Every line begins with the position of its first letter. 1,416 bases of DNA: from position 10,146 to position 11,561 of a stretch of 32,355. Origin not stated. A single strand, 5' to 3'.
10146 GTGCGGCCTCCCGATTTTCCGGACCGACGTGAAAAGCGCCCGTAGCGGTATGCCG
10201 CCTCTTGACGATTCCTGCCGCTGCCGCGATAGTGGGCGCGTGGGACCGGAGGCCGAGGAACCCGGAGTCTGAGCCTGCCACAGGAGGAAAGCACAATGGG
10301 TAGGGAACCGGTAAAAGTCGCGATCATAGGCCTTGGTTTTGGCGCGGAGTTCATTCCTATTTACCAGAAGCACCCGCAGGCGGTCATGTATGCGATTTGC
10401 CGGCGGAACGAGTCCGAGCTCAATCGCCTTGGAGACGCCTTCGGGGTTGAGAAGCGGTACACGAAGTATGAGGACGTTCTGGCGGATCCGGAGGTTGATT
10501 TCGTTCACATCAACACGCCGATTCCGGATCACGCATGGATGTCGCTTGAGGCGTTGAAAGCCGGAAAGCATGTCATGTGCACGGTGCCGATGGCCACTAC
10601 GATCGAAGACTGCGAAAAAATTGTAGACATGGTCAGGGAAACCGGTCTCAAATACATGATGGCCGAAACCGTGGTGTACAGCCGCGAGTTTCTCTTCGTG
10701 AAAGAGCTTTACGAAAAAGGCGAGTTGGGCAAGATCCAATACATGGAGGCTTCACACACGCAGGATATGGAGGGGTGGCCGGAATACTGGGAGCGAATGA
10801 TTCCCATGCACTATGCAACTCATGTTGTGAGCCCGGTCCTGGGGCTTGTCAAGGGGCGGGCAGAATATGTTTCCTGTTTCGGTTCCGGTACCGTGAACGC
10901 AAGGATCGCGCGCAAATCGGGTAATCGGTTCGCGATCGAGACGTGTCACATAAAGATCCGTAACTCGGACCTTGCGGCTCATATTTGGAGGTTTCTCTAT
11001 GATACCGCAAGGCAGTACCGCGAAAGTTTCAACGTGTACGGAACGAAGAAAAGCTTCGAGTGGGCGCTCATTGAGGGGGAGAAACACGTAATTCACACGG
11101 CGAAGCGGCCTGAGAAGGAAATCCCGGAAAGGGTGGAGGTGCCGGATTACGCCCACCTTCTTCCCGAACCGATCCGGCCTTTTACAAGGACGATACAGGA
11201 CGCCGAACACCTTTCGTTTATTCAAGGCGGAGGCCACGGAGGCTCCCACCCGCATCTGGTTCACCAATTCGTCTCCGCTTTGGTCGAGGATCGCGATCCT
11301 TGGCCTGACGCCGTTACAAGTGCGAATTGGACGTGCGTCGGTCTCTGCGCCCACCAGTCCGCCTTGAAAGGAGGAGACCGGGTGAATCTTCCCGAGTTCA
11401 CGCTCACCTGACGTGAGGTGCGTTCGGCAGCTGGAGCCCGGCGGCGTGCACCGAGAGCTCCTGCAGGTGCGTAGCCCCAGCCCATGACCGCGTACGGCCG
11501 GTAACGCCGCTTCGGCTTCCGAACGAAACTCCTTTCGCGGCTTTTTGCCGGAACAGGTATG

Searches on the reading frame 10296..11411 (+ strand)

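Call 15: search_protein_families(library=pfam, proteins=[window:10296-11411:+], max_evalue=0.01)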
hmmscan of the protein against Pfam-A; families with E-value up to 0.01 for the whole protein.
window:10296-11411:+ (371 aa): 3 families
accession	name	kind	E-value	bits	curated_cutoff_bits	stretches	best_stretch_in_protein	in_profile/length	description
PF01408.29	GFO_IDH_MocA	-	9.7e-24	84.8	24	1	6-122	1-118/120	Oxidoreductase family, NAD-binding Rossmann fold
PF22725.1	GFO_IDH_MocA_C3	-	2.5e-06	28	27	1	133-254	2-123/124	GFO/IDH/MocA C-terminal domain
PF02894.22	GFO_IDH_MocA_C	-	0.00093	19.5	22.9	1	136-356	1-210/218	Oxidoreductase family, C-terminal alpha/beta domain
